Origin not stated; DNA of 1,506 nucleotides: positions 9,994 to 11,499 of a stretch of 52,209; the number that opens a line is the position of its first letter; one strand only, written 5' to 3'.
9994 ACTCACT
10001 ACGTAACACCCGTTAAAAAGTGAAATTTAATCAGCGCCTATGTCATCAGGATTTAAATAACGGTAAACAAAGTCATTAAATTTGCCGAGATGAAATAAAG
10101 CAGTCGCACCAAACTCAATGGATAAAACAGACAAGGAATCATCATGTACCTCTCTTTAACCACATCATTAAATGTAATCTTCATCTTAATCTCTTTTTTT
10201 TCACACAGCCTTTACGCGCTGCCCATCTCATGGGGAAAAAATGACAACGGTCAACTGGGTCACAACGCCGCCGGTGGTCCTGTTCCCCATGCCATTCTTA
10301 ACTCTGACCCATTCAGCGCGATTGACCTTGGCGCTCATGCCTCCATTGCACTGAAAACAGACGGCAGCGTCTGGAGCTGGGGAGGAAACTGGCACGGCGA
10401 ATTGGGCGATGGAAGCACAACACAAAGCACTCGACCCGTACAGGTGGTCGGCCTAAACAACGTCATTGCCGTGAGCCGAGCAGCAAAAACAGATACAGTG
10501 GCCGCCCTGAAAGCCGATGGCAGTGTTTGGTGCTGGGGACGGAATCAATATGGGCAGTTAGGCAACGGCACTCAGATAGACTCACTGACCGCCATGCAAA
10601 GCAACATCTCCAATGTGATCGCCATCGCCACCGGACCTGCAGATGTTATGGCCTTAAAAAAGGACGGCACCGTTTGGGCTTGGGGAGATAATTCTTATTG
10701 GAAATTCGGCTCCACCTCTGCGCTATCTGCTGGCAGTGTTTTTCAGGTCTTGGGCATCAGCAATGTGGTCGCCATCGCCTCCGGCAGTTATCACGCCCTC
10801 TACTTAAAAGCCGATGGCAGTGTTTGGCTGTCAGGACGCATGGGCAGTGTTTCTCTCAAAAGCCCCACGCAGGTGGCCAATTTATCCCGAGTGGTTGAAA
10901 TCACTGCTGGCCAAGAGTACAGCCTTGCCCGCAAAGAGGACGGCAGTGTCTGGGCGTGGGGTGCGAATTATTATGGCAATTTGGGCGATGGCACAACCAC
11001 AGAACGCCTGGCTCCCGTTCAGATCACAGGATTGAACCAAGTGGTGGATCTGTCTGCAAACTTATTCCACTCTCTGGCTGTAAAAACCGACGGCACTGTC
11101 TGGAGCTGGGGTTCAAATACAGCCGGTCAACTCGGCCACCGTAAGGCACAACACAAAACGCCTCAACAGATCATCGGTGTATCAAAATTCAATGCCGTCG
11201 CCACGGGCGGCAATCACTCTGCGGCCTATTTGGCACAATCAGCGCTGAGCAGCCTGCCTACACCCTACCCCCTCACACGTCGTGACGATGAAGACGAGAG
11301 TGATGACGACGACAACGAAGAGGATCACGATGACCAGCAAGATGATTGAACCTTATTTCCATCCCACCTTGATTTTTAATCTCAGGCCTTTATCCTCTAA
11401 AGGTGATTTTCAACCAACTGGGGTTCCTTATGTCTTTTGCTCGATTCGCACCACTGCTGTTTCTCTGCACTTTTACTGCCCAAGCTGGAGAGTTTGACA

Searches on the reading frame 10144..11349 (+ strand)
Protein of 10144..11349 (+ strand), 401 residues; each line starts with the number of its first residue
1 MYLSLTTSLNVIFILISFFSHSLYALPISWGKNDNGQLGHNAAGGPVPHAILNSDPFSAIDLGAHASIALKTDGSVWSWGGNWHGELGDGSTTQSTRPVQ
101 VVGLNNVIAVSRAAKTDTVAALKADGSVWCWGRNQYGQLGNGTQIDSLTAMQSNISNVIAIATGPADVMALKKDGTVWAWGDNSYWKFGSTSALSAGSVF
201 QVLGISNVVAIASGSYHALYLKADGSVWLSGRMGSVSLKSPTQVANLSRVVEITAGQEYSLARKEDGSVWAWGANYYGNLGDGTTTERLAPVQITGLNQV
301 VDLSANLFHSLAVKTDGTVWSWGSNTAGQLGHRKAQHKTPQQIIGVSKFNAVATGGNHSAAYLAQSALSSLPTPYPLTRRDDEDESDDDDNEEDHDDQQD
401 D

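Call 68: search_protein_families(library=pfam, proteins=[window:10144-11349:+], max_evalue=0.00001)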
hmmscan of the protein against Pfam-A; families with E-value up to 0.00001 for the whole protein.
window:10144-11349:+ (401 aa): 4 families
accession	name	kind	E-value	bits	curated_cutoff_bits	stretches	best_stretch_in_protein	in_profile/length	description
PF25390.1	WD40_RLD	-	2.4e-69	234.8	150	1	157-362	90-313/363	RCC1-like domain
PF00415.24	RCC1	-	1.3e-55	186.2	21.7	4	316-361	1-49/50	Regulator of chromosome condensation (RCC1) repeat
PF13540.12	RCC1_2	-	8.5e-46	153.1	22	3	300-329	1-30/30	Regulator of chromosome condensation (RCC1) repeat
PF25384.1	Alsin_RLD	-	2.7e-09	37.2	100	0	249-285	276-312/405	Alsin RCC1-like domain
